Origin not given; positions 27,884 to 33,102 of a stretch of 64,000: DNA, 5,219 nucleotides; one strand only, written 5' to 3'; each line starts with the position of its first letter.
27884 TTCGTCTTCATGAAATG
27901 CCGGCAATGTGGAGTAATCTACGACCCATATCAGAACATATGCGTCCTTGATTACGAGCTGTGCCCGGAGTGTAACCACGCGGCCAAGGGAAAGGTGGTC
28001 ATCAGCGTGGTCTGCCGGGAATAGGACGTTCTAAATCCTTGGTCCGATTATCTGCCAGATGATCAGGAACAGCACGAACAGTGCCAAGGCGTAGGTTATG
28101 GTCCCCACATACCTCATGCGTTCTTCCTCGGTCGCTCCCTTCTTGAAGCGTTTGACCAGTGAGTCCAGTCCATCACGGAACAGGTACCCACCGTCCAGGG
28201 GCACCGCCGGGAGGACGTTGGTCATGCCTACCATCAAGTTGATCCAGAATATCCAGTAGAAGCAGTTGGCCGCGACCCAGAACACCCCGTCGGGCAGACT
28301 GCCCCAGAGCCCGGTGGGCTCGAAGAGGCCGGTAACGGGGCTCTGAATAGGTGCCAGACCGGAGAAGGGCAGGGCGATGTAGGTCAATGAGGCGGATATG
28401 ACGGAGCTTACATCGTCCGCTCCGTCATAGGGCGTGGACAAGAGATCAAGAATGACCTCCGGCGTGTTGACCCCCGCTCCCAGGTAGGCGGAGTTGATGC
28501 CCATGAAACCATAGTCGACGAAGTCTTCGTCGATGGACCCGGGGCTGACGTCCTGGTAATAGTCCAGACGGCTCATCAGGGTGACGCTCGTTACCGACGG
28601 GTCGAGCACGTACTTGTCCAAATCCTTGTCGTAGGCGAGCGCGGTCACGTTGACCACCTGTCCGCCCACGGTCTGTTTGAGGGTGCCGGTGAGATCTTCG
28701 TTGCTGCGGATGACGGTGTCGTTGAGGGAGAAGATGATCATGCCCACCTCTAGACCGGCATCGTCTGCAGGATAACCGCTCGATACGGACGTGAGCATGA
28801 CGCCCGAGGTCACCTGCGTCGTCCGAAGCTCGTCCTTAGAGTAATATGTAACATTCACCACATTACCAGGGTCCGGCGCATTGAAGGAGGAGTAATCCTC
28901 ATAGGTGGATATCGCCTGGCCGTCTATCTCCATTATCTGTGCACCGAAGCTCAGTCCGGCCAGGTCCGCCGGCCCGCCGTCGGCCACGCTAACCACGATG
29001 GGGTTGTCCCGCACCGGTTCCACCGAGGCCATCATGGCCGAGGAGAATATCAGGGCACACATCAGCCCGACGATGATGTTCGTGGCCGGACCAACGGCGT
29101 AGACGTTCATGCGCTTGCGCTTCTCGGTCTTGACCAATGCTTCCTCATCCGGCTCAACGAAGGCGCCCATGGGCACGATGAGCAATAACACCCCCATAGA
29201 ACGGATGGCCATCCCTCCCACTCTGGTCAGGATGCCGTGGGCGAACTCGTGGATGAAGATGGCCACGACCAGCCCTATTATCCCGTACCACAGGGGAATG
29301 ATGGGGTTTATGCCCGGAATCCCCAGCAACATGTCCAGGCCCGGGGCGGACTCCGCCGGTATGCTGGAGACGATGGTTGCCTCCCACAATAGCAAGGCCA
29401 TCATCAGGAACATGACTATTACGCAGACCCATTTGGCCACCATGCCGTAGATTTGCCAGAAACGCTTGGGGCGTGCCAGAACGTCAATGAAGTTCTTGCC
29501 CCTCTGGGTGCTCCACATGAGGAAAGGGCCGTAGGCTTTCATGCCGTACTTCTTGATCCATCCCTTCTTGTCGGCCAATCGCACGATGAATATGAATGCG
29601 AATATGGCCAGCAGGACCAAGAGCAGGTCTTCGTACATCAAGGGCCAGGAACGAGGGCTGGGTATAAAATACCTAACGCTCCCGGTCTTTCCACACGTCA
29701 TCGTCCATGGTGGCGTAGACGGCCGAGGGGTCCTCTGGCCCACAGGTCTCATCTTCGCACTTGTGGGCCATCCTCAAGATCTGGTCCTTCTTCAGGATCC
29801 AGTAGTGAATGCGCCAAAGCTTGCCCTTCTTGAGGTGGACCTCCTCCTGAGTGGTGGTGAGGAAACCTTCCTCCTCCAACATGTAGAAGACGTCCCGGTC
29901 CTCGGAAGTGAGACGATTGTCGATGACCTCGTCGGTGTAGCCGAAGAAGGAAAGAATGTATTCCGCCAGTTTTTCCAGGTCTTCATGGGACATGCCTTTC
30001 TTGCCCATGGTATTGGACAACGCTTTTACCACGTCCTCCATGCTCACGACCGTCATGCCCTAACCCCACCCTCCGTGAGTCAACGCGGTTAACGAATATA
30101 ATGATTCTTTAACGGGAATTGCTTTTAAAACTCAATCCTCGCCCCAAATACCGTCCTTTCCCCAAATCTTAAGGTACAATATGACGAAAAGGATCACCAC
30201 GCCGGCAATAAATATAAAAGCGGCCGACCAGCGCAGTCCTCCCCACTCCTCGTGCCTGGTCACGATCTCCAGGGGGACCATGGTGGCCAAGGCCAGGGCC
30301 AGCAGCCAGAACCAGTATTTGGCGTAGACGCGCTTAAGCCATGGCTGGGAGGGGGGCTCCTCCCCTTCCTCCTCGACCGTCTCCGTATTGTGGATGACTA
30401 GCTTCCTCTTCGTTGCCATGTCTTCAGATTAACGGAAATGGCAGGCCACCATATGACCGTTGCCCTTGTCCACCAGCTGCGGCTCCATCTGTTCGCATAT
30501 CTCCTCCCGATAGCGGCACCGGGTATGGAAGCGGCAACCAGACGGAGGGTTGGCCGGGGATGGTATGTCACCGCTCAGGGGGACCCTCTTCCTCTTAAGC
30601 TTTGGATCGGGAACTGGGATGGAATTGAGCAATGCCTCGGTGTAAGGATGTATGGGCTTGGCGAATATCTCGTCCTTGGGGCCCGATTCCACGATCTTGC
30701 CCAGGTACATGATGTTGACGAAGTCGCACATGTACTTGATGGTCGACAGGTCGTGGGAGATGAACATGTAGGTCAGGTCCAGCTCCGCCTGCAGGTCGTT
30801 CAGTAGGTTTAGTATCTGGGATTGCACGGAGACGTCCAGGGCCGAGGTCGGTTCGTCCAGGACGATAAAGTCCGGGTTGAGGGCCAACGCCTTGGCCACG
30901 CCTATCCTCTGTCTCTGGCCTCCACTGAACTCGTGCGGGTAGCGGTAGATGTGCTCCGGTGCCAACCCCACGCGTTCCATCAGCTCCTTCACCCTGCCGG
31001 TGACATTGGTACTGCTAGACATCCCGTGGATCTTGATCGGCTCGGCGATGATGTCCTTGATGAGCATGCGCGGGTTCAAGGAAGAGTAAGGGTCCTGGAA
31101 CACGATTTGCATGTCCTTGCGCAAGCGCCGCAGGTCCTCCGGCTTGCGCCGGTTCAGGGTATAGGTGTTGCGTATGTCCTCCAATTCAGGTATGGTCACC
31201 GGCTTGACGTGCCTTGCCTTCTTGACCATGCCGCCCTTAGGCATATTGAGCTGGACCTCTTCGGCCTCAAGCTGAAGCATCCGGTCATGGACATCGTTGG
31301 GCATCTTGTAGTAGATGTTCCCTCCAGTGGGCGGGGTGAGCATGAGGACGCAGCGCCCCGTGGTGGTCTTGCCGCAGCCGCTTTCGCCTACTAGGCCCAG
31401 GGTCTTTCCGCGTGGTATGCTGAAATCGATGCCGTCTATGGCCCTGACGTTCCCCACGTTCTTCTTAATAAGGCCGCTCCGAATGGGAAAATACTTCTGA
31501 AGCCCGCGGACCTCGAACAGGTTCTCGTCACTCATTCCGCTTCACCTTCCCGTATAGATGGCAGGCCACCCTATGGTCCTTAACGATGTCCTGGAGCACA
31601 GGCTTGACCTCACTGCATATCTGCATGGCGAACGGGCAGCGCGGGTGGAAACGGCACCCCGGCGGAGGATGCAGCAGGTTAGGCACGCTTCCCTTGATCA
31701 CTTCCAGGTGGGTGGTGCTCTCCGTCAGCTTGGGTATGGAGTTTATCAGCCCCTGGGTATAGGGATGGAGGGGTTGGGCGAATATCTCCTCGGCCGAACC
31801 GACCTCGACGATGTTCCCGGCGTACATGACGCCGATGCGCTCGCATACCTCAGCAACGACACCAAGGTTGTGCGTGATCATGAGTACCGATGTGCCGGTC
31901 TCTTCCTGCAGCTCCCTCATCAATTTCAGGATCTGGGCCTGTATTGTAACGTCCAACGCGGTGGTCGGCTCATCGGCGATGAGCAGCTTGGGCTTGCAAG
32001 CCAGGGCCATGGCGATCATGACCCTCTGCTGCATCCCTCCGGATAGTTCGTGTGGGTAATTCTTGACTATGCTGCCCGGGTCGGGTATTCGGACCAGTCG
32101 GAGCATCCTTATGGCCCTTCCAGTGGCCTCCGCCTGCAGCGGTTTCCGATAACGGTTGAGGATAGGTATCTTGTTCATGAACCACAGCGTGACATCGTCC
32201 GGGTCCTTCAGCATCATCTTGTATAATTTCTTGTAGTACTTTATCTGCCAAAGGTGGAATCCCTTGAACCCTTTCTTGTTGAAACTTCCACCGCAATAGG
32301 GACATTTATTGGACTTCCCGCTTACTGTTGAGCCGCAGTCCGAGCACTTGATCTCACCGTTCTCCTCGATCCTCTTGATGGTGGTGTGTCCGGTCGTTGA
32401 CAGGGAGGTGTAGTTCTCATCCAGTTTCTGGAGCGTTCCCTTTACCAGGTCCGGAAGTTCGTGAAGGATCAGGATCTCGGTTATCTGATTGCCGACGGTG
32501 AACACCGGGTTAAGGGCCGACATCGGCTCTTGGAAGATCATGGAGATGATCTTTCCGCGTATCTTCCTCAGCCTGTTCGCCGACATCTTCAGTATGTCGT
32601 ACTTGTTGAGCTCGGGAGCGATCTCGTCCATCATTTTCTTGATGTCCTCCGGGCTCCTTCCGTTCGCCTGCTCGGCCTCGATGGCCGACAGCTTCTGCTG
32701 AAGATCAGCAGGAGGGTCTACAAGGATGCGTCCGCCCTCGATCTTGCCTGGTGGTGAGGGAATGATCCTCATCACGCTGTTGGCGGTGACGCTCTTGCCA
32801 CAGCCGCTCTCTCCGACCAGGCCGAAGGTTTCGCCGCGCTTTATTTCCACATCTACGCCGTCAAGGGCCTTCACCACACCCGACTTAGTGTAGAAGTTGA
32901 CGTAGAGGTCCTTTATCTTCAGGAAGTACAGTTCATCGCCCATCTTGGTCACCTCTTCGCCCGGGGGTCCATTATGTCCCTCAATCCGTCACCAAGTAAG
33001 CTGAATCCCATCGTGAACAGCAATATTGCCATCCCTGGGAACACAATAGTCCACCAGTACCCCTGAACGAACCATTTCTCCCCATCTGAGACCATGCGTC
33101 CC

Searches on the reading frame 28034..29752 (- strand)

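Call 26: search_protein_families(library=pfam, proteins=[window:28034-29752:-], max_evalue=0.00001)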
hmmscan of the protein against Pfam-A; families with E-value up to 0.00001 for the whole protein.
window:28034-29752:- (573 aa): 4 families
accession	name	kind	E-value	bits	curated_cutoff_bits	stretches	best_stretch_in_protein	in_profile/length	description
PF02163.28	Peptidase_M50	-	7.8e-26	91.2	27.2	1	156-543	1-208/221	Peptidase family M50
PF13180.12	PDZ_2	-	1.1e-14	54.8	27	1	242-314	5-78/80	PDZ domain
PF17820.7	PDZ_6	-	2.1e-13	50.2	27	1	252-290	1-39/54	PDZ domain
PF00595.29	PDZ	-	2.2e-08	34.8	23.2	0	249-284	25-60/81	PDZ domain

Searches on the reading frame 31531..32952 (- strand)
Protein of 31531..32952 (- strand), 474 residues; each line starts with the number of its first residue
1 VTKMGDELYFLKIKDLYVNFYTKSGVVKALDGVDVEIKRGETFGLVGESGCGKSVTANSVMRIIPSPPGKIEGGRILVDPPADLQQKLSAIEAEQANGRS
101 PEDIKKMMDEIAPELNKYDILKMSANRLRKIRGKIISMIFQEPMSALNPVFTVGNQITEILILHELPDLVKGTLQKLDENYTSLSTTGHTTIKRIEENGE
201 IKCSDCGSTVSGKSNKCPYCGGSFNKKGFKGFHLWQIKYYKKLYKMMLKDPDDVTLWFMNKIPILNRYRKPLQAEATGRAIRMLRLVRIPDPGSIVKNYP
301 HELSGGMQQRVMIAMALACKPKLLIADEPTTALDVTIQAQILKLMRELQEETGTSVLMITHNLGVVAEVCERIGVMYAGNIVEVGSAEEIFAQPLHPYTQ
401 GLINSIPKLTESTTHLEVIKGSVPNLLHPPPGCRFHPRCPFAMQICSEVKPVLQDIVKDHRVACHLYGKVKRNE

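Call 26: search_protein_families(library=pfam, proteins=[window:31531-32952:-], max_evalue=0.00001)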
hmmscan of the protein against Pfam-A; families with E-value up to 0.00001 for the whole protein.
window:31531-32952:- (474 aa): 3 families
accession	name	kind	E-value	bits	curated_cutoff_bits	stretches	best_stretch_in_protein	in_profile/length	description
PF08352.17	oligo_HPY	-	3.7e-24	85.3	27.1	1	382-446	1-65/65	Oligopeptide/dipeptide transporter, C-terminal region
PF00005.33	ABC_tran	-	8.2e-24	85.2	25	1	30-331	1-137/137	ABC transporter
PF13304.12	AAA_21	-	2.1e-07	31.8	27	1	299-366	234-303/304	AAA domain, putative AbiEii toxin, Type IV TA system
